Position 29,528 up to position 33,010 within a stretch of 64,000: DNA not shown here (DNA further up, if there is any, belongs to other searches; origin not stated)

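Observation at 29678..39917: Three-gene operon: PLD-SNF2 helicase-nuclease + giant gamma-class N6A methyltransferase + 1208-aa unknown protein (candidate undescribed DNA-modification defence system)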

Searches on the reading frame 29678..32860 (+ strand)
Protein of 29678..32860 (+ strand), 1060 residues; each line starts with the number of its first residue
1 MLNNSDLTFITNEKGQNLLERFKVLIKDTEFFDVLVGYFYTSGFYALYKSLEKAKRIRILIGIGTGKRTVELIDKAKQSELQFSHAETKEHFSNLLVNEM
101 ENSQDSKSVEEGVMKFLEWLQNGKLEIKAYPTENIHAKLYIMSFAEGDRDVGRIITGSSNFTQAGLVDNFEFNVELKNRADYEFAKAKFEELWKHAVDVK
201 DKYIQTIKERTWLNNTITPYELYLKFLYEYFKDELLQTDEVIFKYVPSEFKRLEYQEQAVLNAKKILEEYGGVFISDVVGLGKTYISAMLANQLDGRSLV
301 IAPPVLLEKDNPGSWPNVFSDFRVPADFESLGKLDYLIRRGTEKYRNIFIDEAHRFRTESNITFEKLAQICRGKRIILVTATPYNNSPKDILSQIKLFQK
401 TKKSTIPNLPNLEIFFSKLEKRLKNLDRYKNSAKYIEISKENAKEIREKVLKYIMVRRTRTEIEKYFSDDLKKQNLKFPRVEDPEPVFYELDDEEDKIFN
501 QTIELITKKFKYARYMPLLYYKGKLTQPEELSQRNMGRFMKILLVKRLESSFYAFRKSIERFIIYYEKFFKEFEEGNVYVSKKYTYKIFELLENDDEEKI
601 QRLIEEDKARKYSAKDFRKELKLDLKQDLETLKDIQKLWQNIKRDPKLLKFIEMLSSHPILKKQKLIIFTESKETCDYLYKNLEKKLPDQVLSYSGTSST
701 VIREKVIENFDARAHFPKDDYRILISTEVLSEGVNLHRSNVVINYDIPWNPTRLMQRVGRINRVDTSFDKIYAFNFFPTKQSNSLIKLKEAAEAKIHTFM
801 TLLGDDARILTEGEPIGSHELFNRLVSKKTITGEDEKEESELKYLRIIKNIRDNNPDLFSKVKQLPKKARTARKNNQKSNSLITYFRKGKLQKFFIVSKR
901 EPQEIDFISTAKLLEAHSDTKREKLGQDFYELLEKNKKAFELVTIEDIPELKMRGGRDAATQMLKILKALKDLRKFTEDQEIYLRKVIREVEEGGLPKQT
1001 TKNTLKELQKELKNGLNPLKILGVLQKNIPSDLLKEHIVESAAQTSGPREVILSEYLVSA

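Call 3: search_protein_families(library=pfam, proteins=[window:29678-32860:+], max_evalue=0.01)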
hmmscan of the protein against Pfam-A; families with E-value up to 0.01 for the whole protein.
window:29678-32860:+ (1060 aa): 10 families
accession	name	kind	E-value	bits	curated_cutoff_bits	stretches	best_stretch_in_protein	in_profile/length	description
PF00271.37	Helicase_C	-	6e-21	75.2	23.5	1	660-764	12-109/110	Helicase conserved C-terminal domain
PF13091.12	PLDc_2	-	4.7e-10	39.9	27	1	33-193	13-132/132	PLD-like domain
PF00176.29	SNF2-rel_dom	-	4.7e-08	32.9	24.9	1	344-490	125-250/290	SNF2-related domain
PF09565.16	RE_NgoFVII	-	2e-06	27.7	23.8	1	113-201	67-157/162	NgoFVII restriction endonuclease N-terminal PLD domain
PF04851.21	ResIII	-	2.7e-06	27.8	22.5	1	339-384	120-163/164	Type III restriction enzyme, res subunit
PF13401.12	AAA_22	-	1.2e-05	26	27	1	279-372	14-109/130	AAA domain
PF22590.2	Cas3-like_C_2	-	0.00027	21.6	27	1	664-764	3-104/106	CRISPR-associated nuclease/helicase Cas3, C-terminal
PF00270.35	DEAD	-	0.00043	20.5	26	0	332-388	103-164/167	DEAD/DEAH box helicase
PF13307.12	Helicase_C_2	-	0.0011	19.5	25.3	1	662-765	8-111/170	Helicase C-terminal domain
PF20720.3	nSTAND3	-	0.0054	16.9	27.2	1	258-294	5-41/155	Novel STAND NTPase 3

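Call 4: search_protein_families(library=padloc, proteins=[window:29678-32860:+], max_evalue=0.01)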
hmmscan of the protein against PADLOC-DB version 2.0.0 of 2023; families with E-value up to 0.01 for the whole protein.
window:29678-32860:+ (1060 aa): 33 families (the best 25 are shown)
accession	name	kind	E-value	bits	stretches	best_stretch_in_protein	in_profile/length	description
PDLC01075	C3a139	-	4.5e-43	145.7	1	18-799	11-762/948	HKD+Snf2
PDLC02621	DrmD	-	1.7e-34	117.3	1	446-801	327-665/1040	DrmD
PDLC02500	BrxHI|BrxHII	-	3.1e-25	86.9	1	536-800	369-606/933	BrxHI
PDLC02193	PLD_Helicase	-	5.1e-24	82.5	2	615-776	638-809/905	-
PDLC00659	HmaA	-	1.7e-23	80.4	1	598-764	443-610/1176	SNF2 helicase / DEAD-box helicase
PDLC02623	DrmD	-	5.3e-22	75.4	1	620-841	488-692/1040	DrmD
PDLC02619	DrmD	-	4.6e-20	69.4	1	545-781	302-549/872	DrmD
PDLC02504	BrxHI|BrxHII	-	2.2e-19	67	1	520-810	353-624/971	BrxHII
PDLC02572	DrmA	-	8.1e-17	58.4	1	538-765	394-622/1043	DrmA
PDLC02620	DrmD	-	1.1e-16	58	1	535-778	361-590/1060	DrmD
PDLC02840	DpdE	-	1.4e-16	58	1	631-771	526-660/1091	DpdE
PDLC02843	DpdE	-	1.5e-15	54.2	2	638-764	543-663/1091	DpdE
PDLC02632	DrmD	-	6.6e-15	52.6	1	537-784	396-644/662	DrmD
PDLC02633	DrmD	-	1.5e-14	51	1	532-779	393-643/839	DrmD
PDLC02625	DrmD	-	2e-13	47.8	1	541-771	151-376/792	DrmD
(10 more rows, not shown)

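Call 5: search_protein_families(library=ncbifam, proteins=[window:29678-32860:+], max_evalue=0.01)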
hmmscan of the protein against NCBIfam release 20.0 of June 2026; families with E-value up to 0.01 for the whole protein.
window:29678-32860:+ (1060 aa): 24 families
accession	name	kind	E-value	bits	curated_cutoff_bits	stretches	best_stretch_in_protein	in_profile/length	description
NF042964.1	phospholipD_antiphage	equivalog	2.4e-40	138.7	1100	2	442-777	518-802/895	phospholipase D-like domain-containing anti-phage protein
NF038317.1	DISARM_DrmD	equivalog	3e-38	131.8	610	1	446-869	311-711/1021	DISARM system SNF2-like helicase DrmD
NF041062.1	DpdE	equivalog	6.8e-24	83.9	500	1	600-767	488-644/1048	protein DpdE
NF038318.1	DISARM_DrmD_b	equivalog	4.7e-17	61.4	950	1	546-781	300-546/868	DISARM system SNF2-like helicase DrmD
NF003426.0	PRK04914.1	equivalog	1.8e-11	43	576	1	618-764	454-591/959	RNA polymerase-associated protein RapA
NF010337.0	PRK13766.1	equivalog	2e-11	42.8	610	1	590-764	294-468/781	Hef nuclease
NF008744.0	PRK11776.1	equivalog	3.6e-11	42.3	524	1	619-798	202-367/460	ATP-dependent RNA helicase DbpA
NF053631.1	RNA_helic_CshA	equivalog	6.1e-08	32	646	1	619-797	196-361/434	degradosome RNA helicase CshA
TIGR04121.1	DEXH_lig_assoc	equivalog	9.9e-07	26.8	850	1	660-764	245-346/804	ligase-associated DNA damage response DEXH box helicase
NF041790.1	anti-phage_ZorD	equivalog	1e-06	27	1500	1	644-765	903-1025/1035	type I Zorya anti-phage system protein ZorD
NF003419.0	PRK04837.1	equivalog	5.1e-06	25.5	588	1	664-767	257-353/424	ATP-dependent RNA helicase RhlB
TIGR01389.1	recQ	equivalog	8.1e-06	24.5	640.2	1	610-792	173-346/591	DNA helicase RecQ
TIGR02621.3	cas3_GSU0051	exception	1.5e-05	24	400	1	630-766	252-375/854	type I-G CRISPR-associated helicase/endonuclease Cas3g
NF008394.0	PRK11192.1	equivalog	1.7e-05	23.9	507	1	662-764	246-341/441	ATP-dependent RNA helicase SrmB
NF002340.1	PRK01297.1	equivalog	2.4e-05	23.3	564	1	663-767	249-346/372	ATP-dependent RNA helicase RhlB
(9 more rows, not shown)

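Call 52: search_solved_structures(query=window:29678-32860:+, max_evalue=0.001)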
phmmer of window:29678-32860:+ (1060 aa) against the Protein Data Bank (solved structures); distinct sequences matched with E-value up to 0.001: 84 (the best 60 are shown).
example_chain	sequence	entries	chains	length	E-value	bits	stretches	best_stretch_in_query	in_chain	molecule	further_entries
6uv0_A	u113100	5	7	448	1.8e-09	39.7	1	621-800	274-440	Probable ATP-dependent RNA helicase DDX17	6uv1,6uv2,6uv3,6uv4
1fuu_A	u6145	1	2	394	2.9e-08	35.7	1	582-787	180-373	YEAST INITIATION FACTOR 4A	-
2vso_A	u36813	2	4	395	2.9e-08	35.7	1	582-787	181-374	ATP-DEPENDENT RNA HELICASE EIF4A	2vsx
2zu6_A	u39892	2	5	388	5.2e-08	34.8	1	582-764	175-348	Eukaryotic initiation factor 4A-I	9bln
9dts_A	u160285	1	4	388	5.2e-08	34.8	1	582-764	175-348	Eukaryotic initiation factor 4A-I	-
6xki_A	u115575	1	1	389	5.2e-08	34.8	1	582-764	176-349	Eukaryotic initiation factor 4A-I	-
5zc9_A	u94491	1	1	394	5.4e-08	34.8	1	582-764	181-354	Eukaryotic initiation factor 4A-I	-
7ppz_B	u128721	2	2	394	5.4e-08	34.8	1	582-764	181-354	Eukaryotic initiation factor 4A-I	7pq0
6zmw_j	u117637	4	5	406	5.8e-08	34.7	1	582-764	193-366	Eukaryotic initiation factor 4A-I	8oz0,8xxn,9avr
3eiq_A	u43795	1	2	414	6.1e-08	34.6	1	582-764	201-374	Eukaryotic initiation factor 4A-I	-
8huj_A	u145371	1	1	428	6.6e-08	34.5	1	582-764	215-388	Eukaryotic initiation factor 4A-I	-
1hv8_A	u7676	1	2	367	1.6e-07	33.2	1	699-771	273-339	PUTATIVE ATP-DEPENDENT RNA HELICASE MJ0669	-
9ear_W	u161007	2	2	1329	2.2e-07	32.7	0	652-767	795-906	Chromodomain-helicase-DNA-binding protein 1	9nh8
2hjv_A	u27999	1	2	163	2.4e-07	32.6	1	667-768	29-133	ATP-dependent RNA helicase dbpA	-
7znj_A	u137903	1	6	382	1.1e-06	30.4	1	619-765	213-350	Eukaryotic initiation factor 4A-III, N-terminally processed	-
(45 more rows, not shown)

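Call 67: find_related_loci(query=window:29678-32860:+, collection=metagenome_contigs, flank=10000)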
Query window:29678-32860:+ (1060 aa) in metagenome_contigs; peptide patterns used: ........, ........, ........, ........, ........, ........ (x = any residue, [..] = any of these).
600 stretches matched a pattern (row limit reached: there are more); 567 encode a relative of the query (tblastn E <= 1e-3); the best 80 are kept; 80 distinct loci.
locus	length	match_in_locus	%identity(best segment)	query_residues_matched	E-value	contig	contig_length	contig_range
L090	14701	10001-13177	81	4-1059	0e+0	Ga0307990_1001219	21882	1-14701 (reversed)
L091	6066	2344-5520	80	4-1059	0e+0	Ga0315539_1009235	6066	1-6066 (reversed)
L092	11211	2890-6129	76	1-1059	0e+0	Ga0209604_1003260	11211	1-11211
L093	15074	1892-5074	75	2-1060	0e+0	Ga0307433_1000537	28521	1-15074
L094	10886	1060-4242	75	1-1057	0e+0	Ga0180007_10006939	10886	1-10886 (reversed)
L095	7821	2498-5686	75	1-1059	0e+0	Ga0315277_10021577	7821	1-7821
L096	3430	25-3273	72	1-1059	0e+0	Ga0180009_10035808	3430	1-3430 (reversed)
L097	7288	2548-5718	72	5-1057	0e+0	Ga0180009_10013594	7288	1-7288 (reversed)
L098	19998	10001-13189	73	4-1060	0e+0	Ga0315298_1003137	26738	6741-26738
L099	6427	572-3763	70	4-1059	0e+0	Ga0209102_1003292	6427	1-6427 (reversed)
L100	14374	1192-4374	70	4-1057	0e+0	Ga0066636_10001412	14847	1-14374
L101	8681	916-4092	70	6-1059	0e+0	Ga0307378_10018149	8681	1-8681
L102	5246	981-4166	69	4-1059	0e+0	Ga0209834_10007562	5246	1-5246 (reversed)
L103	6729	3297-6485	69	1-1058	0e+0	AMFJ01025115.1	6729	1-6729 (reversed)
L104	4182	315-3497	70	4-1059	0e+0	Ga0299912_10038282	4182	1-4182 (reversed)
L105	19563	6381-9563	70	4-1057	0e+0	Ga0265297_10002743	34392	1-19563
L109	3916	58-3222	68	4-1060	0e+0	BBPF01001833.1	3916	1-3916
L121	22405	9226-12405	67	4-1058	0e+0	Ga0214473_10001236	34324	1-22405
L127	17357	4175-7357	67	4-1059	0e+0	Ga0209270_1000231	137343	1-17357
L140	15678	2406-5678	61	4-1060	0e+0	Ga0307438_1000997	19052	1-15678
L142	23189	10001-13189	62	4-1059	0e+0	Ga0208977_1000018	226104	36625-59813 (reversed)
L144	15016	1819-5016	64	6-1058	0e+0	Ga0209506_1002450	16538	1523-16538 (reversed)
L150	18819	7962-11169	63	6-1060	0e+0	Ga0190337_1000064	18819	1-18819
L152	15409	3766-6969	61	6-1060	0e+0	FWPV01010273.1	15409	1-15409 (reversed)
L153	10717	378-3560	62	5-1060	0e+0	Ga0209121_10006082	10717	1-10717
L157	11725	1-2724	70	151-1059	0e+0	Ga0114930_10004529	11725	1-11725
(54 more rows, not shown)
